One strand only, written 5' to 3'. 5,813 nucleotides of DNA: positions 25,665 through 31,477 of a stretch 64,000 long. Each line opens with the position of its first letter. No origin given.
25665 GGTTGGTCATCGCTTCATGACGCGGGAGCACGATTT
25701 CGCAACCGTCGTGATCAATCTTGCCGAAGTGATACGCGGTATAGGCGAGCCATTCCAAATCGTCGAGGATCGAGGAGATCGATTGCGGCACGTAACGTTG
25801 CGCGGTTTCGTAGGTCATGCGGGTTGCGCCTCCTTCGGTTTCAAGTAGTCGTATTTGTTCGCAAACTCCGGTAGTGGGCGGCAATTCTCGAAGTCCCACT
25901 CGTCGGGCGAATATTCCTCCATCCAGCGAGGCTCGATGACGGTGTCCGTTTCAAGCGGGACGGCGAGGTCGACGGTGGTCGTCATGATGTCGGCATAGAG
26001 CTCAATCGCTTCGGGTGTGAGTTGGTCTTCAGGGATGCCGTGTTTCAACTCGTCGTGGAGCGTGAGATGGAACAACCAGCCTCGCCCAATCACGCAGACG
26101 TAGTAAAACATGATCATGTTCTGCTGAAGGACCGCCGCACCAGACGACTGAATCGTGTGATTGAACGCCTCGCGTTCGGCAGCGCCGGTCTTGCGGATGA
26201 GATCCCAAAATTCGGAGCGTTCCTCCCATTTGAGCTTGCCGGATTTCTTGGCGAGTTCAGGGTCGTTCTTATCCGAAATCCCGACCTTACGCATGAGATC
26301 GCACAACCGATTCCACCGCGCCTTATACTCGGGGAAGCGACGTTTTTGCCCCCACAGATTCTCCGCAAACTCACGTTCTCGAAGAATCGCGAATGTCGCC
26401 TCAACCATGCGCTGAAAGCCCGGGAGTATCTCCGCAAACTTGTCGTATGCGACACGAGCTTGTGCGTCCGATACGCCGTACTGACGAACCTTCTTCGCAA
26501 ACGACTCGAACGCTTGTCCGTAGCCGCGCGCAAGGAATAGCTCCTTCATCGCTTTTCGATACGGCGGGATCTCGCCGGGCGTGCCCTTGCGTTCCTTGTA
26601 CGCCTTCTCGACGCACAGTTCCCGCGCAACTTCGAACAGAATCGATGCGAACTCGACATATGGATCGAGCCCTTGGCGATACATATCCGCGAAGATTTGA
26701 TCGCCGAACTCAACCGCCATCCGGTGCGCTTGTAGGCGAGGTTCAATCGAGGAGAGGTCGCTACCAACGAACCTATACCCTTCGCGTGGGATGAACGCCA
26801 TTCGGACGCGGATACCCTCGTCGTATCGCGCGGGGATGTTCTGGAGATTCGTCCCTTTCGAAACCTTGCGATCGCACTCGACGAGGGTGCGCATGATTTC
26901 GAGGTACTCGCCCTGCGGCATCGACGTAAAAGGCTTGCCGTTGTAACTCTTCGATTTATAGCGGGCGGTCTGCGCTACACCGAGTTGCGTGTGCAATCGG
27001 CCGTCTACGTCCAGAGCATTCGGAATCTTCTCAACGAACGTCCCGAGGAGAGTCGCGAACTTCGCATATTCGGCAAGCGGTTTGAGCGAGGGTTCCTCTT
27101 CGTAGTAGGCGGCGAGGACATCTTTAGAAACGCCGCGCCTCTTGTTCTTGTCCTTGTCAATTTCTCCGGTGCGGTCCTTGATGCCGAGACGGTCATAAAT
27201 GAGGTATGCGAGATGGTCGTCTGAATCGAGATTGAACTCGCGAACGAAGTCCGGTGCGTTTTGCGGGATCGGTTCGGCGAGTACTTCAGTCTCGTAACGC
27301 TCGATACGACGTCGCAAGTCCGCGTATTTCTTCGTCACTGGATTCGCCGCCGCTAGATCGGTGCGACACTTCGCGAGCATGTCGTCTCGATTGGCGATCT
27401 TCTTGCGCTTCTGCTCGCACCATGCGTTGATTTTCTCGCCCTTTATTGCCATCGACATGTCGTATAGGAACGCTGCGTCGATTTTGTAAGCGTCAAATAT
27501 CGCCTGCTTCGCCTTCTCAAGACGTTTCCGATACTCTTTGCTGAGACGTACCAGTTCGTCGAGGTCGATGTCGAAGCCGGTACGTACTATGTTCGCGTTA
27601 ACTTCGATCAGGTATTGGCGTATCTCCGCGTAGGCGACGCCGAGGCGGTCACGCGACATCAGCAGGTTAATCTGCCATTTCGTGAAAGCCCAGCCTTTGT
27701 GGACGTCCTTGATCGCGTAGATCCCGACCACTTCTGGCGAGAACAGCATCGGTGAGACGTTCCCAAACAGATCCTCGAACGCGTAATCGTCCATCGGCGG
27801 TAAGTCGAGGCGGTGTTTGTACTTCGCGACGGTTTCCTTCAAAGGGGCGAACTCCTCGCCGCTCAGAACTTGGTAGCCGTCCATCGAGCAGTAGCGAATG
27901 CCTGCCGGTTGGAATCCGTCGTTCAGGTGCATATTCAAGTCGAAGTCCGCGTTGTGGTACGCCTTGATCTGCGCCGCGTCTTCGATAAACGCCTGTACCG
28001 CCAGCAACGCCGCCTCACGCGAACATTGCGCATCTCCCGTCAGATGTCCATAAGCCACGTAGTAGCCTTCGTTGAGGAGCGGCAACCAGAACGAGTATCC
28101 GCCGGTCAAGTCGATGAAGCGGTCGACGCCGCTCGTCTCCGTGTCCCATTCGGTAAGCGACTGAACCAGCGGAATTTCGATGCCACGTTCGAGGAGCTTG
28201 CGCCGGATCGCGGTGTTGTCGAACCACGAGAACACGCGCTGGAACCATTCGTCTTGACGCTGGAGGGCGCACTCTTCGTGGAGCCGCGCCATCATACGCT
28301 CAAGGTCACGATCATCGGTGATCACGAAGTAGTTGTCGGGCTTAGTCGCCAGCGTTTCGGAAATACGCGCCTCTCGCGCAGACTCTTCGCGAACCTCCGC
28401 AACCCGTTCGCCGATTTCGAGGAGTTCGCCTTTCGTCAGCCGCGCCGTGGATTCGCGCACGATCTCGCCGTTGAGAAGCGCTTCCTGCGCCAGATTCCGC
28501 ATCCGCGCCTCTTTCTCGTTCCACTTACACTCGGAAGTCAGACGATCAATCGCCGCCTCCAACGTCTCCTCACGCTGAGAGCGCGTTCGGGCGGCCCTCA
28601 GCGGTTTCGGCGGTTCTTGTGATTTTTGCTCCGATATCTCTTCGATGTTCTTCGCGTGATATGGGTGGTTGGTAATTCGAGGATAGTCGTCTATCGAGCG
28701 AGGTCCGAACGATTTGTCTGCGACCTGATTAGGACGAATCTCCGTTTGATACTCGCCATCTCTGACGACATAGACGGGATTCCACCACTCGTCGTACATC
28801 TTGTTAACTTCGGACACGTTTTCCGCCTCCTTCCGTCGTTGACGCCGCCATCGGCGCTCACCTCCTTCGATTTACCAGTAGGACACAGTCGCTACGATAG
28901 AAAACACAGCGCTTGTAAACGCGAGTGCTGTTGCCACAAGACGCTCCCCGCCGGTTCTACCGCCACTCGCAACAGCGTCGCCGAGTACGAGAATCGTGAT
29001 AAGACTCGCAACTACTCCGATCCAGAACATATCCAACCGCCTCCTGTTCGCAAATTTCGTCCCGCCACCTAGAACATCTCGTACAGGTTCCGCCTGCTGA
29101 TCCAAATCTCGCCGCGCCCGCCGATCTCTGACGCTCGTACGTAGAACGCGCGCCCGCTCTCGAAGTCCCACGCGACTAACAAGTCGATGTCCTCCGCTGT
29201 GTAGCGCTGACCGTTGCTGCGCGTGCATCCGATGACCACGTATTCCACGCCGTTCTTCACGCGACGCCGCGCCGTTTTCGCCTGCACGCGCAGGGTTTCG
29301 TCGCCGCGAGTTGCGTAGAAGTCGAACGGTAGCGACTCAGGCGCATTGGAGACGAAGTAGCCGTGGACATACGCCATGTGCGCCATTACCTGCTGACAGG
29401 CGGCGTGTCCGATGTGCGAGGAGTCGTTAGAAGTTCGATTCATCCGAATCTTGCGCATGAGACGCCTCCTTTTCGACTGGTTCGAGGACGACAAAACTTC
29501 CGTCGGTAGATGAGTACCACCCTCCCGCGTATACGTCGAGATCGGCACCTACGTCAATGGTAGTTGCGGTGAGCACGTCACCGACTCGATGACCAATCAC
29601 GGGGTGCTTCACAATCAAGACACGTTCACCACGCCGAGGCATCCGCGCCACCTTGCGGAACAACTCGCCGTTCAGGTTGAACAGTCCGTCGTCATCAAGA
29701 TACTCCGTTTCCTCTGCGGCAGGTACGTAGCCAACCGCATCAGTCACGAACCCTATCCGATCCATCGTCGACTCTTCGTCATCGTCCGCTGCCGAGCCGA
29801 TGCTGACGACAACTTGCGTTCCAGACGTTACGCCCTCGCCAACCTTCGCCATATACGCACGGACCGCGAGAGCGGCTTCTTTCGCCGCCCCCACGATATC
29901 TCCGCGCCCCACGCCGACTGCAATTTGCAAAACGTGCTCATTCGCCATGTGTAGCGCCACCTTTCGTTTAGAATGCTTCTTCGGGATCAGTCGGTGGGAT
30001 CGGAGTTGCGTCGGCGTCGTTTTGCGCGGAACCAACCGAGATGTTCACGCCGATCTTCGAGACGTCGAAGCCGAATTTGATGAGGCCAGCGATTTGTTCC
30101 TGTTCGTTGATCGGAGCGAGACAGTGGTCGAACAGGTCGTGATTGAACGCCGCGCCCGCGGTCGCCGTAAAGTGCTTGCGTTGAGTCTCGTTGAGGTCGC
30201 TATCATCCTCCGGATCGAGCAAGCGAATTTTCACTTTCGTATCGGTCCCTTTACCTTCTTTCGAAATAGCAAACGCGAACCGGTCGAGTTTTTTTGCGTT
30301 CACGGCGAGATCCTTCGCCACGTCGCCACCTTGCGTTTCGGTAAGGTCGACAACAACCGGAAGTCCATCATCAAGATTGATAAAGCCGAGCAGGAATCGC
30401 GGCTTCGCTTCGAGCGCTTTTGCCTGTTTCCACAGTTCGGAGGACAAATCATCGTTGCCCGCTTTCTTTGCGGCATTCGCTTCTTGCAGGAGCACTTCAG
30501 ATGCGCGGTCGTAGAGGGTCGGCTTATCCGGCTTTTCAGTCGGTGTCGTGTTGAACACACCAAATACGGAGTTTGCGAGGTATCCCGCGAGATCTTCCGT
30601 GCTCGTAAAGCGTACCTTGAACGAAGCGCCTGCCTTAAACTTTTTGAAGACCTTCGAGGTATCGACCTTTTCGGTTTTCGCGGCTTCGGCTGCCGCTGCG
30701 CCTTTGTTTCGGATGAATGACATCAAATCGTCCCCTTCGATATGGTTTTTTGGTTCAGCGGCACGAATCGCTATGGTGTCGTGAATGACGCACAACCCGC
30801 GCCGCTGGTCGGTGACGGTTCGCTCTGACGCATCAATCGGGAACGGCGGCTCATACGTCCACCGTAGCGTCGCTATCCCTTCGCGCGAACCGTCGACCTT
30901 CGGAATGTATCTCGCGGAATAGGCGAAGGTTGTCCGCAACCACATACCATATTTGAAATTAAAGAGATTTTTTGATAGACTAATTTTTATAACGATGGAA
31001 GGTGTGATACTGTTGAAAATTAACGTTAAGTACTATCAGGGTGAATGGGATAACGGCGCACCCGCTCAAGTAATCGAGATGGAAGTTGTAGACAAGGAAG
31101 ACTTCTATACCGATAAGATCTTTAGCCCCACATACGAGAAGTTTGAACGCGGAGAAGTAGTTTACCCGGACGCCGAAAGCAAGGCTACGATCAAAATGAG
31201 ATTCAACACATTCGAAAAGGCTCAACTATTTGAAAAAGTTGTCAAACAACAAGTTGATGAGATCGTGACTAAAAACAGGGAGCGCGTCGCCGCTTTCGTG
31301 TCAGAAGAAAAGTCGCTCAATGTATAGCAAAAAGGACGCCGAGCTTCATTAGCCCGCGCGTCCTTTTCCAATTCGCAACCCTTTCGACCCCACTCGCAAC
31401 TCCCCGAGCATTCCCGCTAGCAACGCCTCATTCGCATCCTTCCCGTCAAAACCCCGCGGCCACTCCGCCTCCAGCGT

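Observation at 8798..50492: Roughly ten copies of a non-sigma-A promoter-like motif, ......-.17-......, punctuate the early/middle genes on both strands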

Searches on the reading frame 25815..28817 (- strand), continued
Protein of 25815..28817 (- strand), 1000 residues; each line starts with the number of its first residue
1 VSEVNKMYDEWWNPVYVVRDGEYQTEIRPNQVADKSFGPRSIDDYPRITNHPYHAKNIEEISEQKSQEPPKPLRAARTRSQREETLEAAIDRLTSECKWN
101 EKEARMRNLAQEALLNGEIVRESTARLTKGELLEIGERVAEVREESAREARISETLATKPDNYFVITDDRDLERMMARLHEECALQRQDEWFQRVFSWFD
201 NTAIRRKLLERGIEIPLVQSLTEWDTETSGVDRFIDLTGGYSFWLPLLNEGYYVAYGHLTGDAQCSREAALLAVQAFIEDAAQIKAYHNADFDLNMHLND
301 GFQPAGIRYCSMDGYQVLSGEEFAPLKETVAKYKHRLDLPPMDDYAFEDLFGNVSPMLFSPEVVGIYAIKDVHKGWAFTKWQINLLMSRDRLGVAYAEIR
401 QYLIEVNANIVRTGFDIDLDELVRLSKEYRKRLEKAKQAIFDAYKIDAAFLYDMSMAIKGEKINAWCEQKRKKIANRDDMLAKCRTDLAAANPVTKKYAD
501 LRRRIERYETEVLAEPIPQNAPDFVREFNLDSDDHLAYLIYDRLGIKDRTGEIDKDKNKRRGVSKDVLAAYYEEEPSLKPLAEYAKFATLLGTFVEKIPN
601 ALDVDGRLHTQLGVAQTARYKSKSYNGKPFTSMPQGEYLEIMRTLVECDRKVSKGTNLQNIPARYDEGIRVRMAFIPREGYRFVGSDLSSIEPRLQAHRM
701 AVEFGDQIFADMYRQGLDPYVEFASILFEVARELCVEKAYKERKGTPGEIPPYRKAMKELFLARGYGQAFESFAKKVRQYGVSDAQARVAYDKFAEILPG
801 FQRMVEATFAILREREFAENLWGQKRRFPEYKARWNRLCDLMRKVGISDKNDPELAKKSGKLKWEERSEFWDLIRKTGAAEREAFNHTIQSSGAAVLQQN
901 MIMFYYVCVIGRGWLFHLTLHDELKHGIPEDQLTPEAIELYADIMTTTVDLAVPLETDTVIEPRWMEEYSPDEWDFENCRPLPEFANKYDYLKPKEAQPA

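Call 67: find_encoding_contigs(protein=P0010, flank=10000, max_places=1)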
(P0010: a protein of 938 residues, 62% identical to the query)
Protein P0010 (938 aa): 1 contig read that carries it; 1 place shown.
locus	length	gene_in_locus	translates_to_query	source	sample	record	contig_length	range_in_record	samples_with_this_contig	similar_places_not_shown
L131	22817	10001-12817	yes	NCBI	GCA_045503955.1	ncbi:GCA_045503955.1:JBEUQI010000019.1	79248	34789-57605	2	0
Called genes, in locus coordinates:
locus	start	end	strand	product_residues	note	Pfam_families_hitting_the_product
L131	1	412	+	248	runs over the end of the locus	PF02498:Bro-N, PF03374:ANT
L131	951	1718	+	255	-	-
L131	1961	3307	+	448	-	PF13481:AAA_25, PF03796:DnaB_C (weak)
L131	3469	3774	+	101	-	-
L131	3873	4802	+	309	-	PF13155:Toprim_2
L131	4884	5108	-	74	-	PF01381:HTH_3 (weak)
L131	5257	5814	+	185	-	-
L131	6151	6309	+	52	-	-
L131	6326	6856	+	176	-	-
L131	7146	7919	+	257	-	-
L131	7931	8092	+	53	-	-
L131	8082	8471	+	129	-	PF11645:PDDEXK_5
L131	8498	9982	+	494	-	-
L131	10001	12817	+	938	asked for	PF01612:DNA_pol_A_exo1, PF00476:DNA_pol_A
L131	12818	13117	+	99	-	-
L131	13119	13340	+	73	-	-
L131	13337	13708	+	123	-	-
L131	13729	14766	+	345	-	-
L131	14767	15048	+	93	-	-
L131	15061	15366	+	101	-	-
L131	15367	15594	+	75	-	-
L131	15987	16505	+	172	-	PF02075:RuvC (weak)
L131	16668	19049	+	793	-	PF17975:RNR_Alpha, PF21995:RNR-II_ins_dom, PF02867:Ribonuc_red_lgC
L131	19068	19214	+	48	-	-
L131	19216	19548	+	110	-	-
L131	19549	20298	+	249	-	PF00692:dUTPase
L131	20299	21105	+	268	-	PF00303:Thymidylat_synt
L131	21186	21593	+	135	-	PF06725:3D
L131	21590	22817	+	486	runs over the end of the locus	-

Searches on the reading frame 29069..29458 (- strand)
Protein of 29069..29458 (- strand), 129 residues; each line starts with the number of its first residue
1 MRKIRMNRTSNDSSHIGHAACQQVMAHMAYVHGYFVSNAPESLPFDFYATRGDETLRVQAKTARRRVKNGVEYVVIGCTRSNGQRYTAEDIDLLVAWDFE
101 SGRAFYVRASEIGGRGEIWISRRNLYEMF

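Call 15: search_protein_families(library=pfam, max_evalue=0.01, proteins=[window:29069-29458:-])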
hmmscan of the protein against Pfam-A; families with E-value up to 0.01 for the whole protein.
window:29069-29458:- (129 aa): 1 family
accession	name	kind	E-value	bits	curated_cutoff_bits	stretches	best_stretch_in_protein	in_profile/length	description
PF11645.14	PDDEXK_5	-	0.0018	18.7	26.1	1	15-100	5-95/138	PD-(D/E)XK endonuclease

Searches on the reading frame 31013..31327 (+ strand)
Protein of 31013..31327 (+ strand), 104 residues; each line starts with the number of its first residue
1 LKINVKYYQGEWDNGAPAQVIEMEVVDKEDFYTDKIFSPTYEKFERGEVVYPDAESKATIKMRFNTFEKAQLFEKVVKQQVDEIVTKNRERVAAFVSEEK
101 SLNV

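Call 76: search_protein_families(library=pfam, max_evalue=0.1, proteins=[window:31013-31327:+])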
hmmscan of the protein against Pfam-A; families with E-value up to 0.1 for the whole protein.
window:31013-31327:+ (104 aa): 1 family
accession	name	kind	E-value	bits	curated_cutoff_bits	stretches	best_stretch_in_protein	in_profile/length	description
PF03054.22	tRNA_Me_trans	-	0.00088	19.4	20.6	1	21-86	65-124/202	tRNA methyl transferase HUP domain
